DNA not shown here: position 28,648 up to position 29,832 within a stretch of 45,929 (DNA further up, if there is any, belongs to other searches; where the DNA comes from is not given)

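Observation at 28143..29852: Divergent Arc/Mnt-type RHH pair plus a P63C-domain gene inside the tail operon: a P22 immI-like second immunity or antirepressor module?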

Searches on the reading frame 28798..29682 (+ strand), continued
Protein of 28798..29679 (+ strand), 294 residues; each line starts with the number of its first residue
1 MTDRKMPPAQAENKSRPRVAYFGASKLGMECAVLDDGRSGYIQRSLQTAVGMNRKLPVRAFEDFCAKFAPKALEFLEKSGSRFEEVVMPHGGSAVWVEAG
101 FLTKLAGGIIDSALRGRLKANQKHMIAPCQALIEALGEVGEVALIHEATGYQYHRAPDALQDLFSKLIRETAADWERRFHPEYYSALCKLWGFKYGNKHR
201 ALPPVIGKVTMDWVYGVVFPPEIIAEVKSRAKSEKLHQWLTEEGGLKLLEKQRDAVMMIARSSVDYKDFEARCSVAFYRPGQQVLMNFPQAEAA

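Call 24: fold_search(model_id=the predicted structure, library=pdb)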
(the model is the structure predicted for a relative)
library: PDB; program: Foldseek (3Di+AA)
matches with E <= 10: 114; with E <= 0.001: 0
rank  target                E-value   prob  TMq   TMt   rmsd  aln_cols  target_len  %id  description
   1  5e68_A                8.0e-01  0.06  0.12  0.17  13.7       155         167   11  High resolution crystal structure of LuxS - Quorum sensor molecular complex from Salmonella typhi at 1.58 Angstroms (released 2016-10-12)
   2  1j6x_A                8.4e-01  0.15  0.17  0.28  12.3       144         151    9  CRYSTAL STRUCTURE OF HELICOBACTER PYLORI LUXS (released 2001-06-08)
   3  8fzt_E                1.1e+00  0.03  0.12  0.04  27.4       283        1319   10  SpCas9 with dual-guide RNA and target DNA (released 2023-05-31)
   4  1joe_A                1.5e+00  0.06  0.14  0.20  12.9       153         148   10  Crystal Structure of Autoinducer-2 Production Protein (LuxS) from Heamophilus influenzae (released 2001-08-08)
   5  1j6w_B                1.6e+00  0.05  0.11  0.17  13.9       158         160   10  CRYSTAL STRUCTURE OF HAEMOPHILUS INFLUENZAE LUXS (released 2001-06-08)
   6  7z47_A                1.9e+00  0.05  0.11  0.14  15.0       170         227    9  Tail of bacteriophage SU10 (released 2022-08-10)
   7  4gis_A                2.4e+00  0.02  0.10  0.08  16.6       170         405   10  crystal structure of an enolase family member from vibrio harveyi (efi-target 501692) with homology to mannonate dehyd (released 2012-08-29)
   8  5e68_B                2.7e+00  0.05  0.15  0.22  13.2       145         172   12  High resolution crystal structure of LuxS - Quorum sensor molecular complex from Salmonella typhi at 1.58 Angstroms (released 2016-10-12)
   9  3lhh                  2.9e+00  0.07  0.07  0.13   7.7        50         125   18  The crystal structure of CBS domain protein from Shewanella oneidensis MR-1. (released 2010-02-02)
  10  5yje_C                2.9e+00  0.03  0.12  0.12  13.9       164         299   11  Crystal structure of HIRA(644-1017) (released 2018-06-20)
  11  7cfh_A                3.0e+00  0.07  0.08  0.13   6.5        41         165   27  Structure of the CBS domain of the bacterial CNNM/CorC family Mg2+ transporter (released 2021-02-24)
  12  4gqy_B                3.0e+00  0.06  0.08  0.13   7.3        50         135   18  Crystal structure of CBSX2 in complex with AMP (released 2013-07-24)
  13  7pfo_H                3.2e+00  0.03  0.11  0.09  18.0       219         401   13  Core human replisome (released 2021-11-10)
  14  8kg6_F                3.4e+00  0.04  0.12  0.09  12.8       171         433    9  Yeast replisome in state I (released 2023-12-06)
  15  4c93_B                3.4e+00  0.03  0.10  0.08  13.5       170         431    9  Crystal structure of the carboxy-terminal domain of yeast Ctf4 bound to Pol alpha. (released 2014-04-30)
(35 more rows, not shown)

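Call 27: search_solved_structures(query=A1, max_evalue=10, show_alignments=2)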
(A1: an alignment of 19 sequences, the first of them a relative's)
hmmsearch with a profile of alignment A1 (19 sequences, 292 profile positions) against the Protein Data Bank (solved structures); distinct sequences matched with E-value up to 10: 2.
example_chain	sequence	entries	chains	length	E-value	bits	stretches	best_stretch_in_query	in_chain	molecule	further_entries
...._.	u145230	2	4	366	0.19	14.4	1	53-165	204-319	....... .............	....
6acf_A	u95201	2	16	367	0.96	12.1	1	53-165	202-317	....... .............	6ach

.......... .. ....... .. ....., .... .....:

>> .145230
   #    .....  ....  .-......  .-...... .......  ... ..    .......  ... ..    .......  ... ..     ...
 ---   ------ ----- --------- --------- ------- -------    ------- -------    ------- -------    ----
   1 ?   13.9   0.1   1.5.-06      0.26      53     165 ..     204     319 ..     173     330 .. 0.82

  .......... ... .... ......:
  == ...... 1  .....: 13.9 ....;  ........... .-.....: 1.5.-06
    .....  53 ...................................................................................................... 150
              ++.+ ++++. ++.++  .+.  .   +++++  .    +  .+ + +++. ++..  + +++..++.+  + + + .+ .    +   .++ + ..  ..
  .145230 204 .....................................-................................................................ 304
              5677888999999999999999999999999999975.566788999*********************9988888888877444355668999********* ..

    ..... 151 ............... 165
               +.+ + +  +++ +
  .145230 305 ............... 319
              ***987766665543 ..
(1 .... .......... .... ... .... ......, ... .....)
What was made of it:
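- Tried and rejected: Sequence-profile search of the PDB, which returned only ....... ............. at E 0.19 (call 27).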

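Call 30: fold_search(model_id=the predicted structure, library=viral)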
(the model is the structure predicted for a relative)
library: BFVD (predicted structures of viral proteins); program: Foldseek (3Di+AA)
matches with E <= 10: 229; with E <= 0.001: 2
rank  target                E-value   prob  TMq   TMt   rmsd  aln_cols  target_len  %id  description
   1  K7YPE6                2.7e-04  0.99  0.26  0.23  19.8       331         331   12  (no name in the UniProt tables at hand)
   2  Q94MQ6                7.7e-04  0.99  0.23  0.27  19.0       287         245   17  p63 [Myxococcus phage Mx8]
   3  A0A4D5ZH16            2.4e-02  0.77  0.25  0.31  15.1       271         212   13  (no name in the UniProt tables at hand)
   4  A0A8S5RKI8            2.8e-02  0.35  0.19  0.16  24.3       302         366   15  Regulatory protein [virus sp. ct6GG30]
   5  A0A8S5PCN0            3.5e-02  0.28  0.19  0.20  25.6       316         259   11  Repressor domain protein [Myoviridae sp. ctgr818]
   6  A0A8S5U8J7            6.1e-02  0.47  0.23  0.19  17.5       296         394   10  Repressor domain protein [Siphoviridae sp. ct9j27]
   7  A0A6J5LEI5            6.1e-02  0.41  0.21  0.26  13.9       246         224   13  BRO N-terminal domain containing protein [uncultured Caudovirales phage]
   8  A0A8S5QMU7            6.8e-02  0.23  0.20  0.17  38.6       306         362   11  Bro-N domain-containing protein [Siphoviridae sp. ctJ3t72]
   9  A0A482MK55            1.3e-01  0.60  0.32  0.20  16.7       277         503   17  HTH cro/C1-type domain-containing protein [Nodularia phage vB_NspS-kac68v162]
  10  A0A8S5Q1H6            1.5e-01  0.54  0.18  0.31  11.6       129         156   14  Uncharacterized protein [Siphoviridae sp. ctOCb13]
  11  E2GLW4                1.6e-01  0.89  0.24  0.41   4.9       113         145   13  AB1gp26 [Acinetobacter phage AB1]
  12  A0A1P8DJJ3            1.9e-01  0.09  0.14  0.05  25.4       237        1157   14  (no name in the UniProt tables at hand)
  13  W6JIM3                2.3e-01  0.35  0.20  0.20  15.1       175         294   10  ALI motif gene family protein [Alphaentomopoxvirus acuprea]
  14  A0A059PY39            2.3e-01  0.28  0.19  0.24  17.7       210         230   12  Uncharacterized protein [Anabaena phage A-4L]
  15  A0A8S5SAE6            2.6e-01  0.20  0.22  0.23  17.1       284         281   13  Repressor domain protein [Siphoviridae sp. ctgaY24]
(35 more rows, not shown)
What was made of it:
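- Closest known: Myxococcus phage Mx8 p63, founder of the P63C domain. Same: It is the second-best BFVD Foldseek hit, E 8e-4 (call 30).
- BFVD gives weak Foldseek hits to Bro-N and KilA proteins (call 30).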

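Call 34: find_related_loci(query=A1, collection=viral_contigs, flank=5000)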
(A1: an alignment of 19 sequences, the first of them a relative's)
Query A1 (294 aa) in viral_contigs; peptide patterns used: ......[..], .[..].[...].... (x = any residue, [..] = any of these).
477 stretches matched a pattern; 431 encode a relative of the query (tblastn E <= 1e-3); the best 80 are kept; 80 distinct loci.
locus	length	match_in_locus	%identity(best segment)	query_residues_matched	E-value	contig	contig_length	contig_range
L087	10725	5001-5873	69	1-291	5e-139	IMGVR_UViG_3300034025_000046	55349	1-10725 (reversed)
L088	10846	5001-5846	63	10-289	2e-127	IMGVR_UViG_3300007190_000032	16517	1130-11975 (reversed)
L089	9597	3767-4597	62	15-289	1e-122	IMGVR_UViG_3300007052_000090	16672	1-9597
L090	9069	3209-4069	61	4-294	5e-122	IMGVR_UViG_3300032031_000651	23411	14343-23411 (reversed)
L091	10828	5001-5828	50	18-294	1e-86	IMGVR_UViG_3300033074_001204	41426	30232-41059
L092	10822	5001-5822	49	18-293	8e-84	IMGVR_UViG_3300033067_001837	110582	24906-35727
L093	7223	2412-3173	48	19-277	8e-78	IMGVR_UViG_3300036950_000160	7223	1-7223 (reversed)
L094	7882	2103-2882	47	18-277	5e-78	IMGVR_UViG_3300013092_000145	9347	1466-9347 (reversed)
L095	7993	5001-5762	48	19-277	8e-78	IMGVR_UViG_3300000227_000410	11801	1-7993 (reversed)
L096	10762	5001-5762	48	19-277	1e-77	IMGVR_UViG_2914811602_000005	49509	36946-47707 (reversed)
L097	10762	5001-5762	48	19-277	3e-77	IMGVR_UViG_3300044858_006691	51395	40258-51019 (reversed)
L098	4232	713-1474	48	19-277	3e-77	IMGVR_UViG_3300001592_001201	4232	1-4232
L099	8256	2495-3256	48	19-277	2e-77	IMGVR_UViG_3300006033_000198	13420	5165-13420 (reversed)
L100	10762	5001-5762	48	19-277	3e-77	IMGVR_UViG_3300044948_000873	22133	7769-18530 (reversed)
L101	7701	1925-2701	47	19-277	5e-77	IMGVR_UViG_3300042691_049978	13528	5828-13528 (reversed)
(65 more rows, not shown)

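Call 37: search_dna_similar(query=window:28798-29679:+, collection=phages, mode=protein, max_rows=40, max_evalue=0.001)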
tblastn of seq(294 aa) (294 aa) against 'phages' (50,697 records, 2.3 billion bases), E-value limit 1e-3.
Records with a match: 98; places in all: 98; records where one place covers at least 80% of the query: 31.
Best place of each record, by identity: <60% 98.
By first word of the organism name: Salmonella 32; Escherichia 22; Enterobacteria 8; Klebsiella 6; Burkholderia 4; Gordonia 4; Pseudomonas 4; Streptococcus 4; Stx 4; Stx2-converting 3; and 6 more.
By host as written in the record: Escherichia coli 12; Salmonella enterica 10; - 9; Salmonella sp. 7; Escherichia coli str. K-12 substr. MG1655 5; Burkholderia sp. 2; Gordonia westfalica NRRL B-24152 2; Burkholderia cepacia LMG 18821 2; and 39 more.
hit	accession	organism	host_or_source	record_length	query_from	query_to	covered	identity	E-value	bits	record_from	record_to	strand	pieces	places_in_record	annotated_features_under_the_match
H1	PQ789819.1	Burkholderia phage vB_E192a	Burkholderia sp.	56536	4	274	92%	31.7%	5e-27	116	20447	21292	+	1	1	hypothetical protein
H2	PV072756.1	Burkholderia phage vB_PL1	Burkholderia sp.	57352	4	274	92%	31.7%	5e-27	116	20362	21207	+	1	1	hypothetical protein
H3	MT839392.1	Bacteriophage sp.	human fecal samples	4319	21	288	91%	28.3%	3e-12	72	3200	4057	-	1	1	record has no annotation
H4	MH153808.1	Gordonia phage Petra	Gordonia westfalica NRRL B-24152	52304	2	270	91%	28.2%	2e-16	85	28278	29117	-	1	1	34: hypothetical protein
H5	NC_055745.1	Gordonia phage Petra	Gordonia westfalica NRRL B-24152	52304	2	270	91%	28.2%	2e-16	85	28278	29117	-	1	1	34: P63C domain-containing protein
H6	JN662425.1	Burkholderia phage DC1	Burkholderia cepacia LMG 18821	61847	13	288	94%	27.3%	3e-15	82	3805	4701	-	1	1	hypothetical protein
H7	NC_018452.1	Burkholderia phage DC1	Burkholderia cepacia LMG 18821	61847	13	288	94%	27.3%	3e-15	82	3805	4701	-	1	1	hypothetical protein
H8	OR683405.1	Pseudomonas phage Lodos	Pseudomonas aeruginosa 135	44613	4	241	81%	31.3%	7e-18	89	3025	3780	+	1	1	P63C domain-containing protein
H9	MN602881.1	Erwinia phage Midgardsormr38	Erwinia persicina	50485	28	287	88%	26.8%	2e-9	64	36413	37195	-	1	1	P63C domain-containing protein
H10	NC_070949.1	Erwinia phage Midgardsormr38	Erwinia persicina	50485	28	287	88%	26.8%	2e-9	64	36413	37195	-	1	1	P63C domain-containing protein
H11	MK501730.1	Gordonia phage Barco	Gordonia terrae 3612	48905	29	270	82%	27.3%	2e-14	79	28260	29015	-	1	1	34: hypothetical protein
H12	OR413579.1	Salmonella phage SPLA1b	Salmonella enterica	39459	27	283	87%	25.3%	2e-8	61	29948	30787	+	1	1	hypothetical protein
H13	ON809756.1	Salmonella phage Salfasec13b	Salmonella enterica subsp. enterica ...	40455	27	283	87%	25.3%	2e-8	61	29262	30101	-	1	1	hypothetical protein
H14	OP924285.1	Salmonella phage vB_Se_GLBO_sp11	Salmonella enterica subsp. enterica ...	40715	27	283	87%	25.3%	2e-8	61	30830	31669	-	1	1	record has no annotation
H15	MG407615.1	Salmonella phage Bp96115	Salmonella enterica subsp. enterica ...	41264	27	283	87%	25.3%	2e-8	61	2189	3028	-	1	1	hypothetical protein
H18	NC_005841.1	Enterobacteria phage ST104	Salmonella typhimurium DT104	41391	27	283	87%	25.3%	2e-8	61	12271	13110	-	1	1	orf23: ORF23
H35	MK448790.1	Streptococcus phage Javan515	Streptococcus pyogenes MGAS5005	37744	97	279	62%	29.6%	4e-12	72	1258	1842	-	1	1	hypothetical protein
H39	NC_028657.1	Pseudomonas phage YMC11/02/R656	Pseudomonas aeruginosa YMC11/02/R656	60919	159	291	45%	40.3%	5e-21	99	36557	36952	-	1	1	Rha family transcriptional regulator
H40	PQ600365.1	Escherichia phage phiSTEC801-Stx1a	Escherichia sp.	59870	97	274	61%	29.8%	2e-12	74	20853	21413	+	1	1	P63C domain-containing protein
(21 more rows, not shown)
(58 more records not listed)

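Call 39: get_annotated_region(hit=H18, flank=3500)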
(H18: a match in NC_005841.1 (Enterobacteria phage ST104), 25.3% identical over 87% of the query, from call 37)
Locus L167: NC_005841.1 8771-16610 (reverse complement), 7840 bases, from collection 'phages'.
description: Enterobacteria phage ST104 DNA, complete genome.
organism: Enterobacteria phage ST104 (NCBI taxid 221029)
taxonomy: Viruses; Duplodnaviria; Heunggongvirae; Uroviricota; Caudoviricetes; Lederbergvirus
host: Salmonella typhimurium DT104; source: -; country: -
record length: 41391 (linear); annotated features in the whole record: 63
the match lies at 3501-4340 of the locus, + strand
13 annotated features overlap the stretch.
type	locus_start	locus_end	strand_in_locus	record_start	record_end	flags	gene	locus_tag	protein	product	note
CDS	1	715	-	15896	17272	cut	12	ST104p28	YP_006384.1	replicative DNA helicase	replicaiton protein; similar to bacteriophage P22 12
CDS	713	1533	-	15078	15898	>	18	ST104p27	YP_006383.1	replication initiation O-like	replication protein 18; similar to bacteriophage P22 18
CDS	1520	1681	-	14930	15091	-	orf27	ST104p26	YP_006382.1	ORF27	similar to Bacteriophage HK97 gp53 in GenBank Accesion Number AAF31131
CDS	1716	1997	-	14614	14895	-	c1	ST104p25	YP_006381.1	CII-like transcriptional activator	transcriptioanl avtivator; similar to bacteriophage L c1 protein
CDS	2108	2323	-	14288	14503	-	cro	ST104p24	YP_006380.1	transcriptional repressor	antirepressor protein; similar to Enterobacteria phage HK022 cro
CDS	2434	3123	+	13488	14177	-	cI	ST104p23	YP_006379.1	CI-like repressor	repressor protein; similar to Enterobacteria phage HK022 cI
CDS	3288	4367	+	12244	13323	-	orf23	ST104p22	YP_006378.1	ORF23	similar to bacteriophage BP-933W in GenBank Accesion Number AAGG5582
CDS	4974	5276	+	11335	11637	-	24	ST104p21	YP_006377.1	24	antitemination protein; similar to bacteriophage P22 24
CDS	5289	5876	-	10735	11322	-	sieB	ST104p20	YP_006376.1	superinfection exclusion; inhibits SieB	Superinfection exclusion protein; similar to bacteriophage P22 siB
CDS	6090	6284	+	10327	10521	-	ral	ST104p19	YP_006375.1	restriction alleviation ral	antirestriction protein; similar to bacteriophage P22 ral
CDS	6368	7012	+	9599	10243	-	orf19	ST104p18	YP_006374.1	pentapeptide repeat-containing protein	-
CDS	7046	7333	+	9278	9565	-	orf18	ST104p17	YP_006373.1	ORF18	similar to bacteriophage P22 orf78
CDS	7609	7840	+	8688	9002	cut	17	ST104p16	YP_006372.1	superinfection exclusion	superinfection exclusion protein; similar to bacteriophage P22 17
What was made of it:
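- On BstA abortive-infection family: The homolog ST104 orf23 does meet this feature (call 39).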

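Call 40: get_annotated_region(hit=H35, flank=3500)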
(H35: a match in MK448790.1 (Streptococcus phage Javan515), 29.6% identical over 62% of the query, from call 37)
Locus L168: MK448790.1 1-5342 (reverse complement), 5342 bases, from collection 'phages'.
description: Streptococcus phage Javan515, complete genome.
organism: Streptococcus phage Javan515 (NCBI taxid 2548229)
taxonomy: Viruses; Duplodnaviria; Heunggongvirae; Uroviricota; Caudoviricetes
host: Streptococcus pyogenes MGAS5005; source: -; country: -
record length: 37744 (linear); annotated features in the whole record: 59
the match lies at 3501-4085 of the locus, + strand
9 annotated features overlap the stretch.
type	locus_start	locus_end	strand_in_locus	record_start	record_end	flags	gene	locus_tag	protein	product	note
CDS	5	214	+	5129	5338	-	-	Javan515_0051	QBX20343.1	hypothetical protein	-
CDS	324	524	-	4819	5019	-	-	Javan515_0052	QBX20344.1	hypothetical protein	-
CDS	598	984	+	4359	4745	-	-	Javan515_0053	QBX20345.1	hypothetical protein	-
CDS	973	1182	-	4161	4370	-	-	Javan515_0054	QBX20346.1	hypothetical protein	-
CDS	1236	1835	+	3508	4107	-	-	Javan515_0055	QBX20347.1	hypothetical protein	-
CDS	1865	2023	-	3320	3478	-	-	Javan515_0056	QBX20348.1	hypothetical protein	FIG01115240: hypothetical protein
CDS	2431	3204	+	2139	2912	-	-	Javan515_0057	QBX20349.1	transcriptional repressor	-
CDS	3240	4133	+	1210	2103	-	-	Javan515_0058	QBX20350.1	hypothetical protein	-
CDS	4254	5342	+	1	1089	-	-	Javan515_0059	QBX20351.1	integrase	integrase: site-specific recombinase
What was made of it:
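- Javan515 has one between its repressor and integrase (call 40).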

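Call 41: get_annotated_region(hit=H1, flank=3500)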
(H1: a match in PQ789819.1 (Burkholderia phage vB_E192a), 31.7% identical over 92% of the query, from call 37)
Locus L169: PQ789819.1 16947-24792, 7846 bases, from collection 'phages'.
description: Burkholderia phage vB_E192a, complete genome.
organism: Burkholderia phage vB_E192a (NCBI taxid 3417002)
taxonomy: Viruses
host: Burkholderia sp.; source: -; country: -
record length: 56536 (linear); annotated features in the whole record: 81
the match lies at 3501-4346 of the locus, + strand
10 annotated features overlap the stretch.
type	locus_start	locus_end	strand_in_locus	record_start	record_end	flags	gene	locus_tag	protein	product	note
CDS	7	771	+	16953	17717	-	-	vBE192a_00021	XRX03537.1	hypothetical protein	-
CDS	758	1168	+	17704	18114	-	-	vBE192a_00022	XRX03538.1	hypothetical protein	-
CDS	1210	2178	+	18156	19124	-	-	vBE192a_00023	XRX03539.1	hypothetical protein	-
CDS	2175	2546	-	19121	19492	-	-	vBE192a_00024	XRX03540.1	hypothetical protein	-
CDS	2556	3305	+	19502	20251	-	-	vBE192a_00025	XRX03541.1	hypothetical protein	-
CDS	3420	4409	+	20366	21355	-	-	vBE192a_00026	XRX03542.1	hypothetical protein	-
CDS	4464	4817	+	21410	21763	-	-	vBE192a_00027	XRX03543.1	baseplate wedge subunit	-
CDS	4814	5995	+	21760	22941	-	-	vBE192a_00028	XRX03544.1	baseplate J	gp47 family protein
CDS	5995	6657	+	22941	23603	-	-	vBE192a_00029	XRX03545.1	structural protein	-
CDS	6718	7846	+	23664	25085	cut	-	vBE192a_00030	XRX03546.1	tail protein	-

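Call 42: search_protein_families(library=pfam, max_evalue=0.1, proteins=[L167:3288-4367:+, L168:3240-4133:+, L169:3420-4409:+])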
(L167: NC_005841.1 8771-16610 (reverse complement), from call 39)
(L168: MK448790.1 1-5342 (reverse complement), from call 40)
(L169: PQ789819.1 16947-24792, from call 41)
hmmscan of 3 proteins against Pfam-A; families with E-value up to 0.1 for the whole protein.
L167:3288-4367:+ (359 aa): 1 family
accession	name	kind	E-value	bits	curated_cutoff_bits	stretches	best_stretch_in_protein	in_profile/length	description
PF10546.14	P63C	-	4.3e-15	56.5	26.1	1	223-315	2-91/93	P63C domain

L168:3240-4133:+ (297 aa): 1 family
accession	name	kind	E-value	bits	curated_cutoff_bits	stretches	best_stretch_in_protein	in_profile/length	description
PF10546.14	P63C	-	4.2e-32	111.1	26.1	1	159-252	1-93/93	P63C domain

L169:3420-4409:+ (329 aa): 1 family
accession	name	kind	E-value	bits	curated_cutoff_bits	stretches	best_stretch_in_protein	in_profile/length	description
PF10546.14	P63C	-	1.2e-25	90.3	26.1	1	194-284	1-93/93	P63C domain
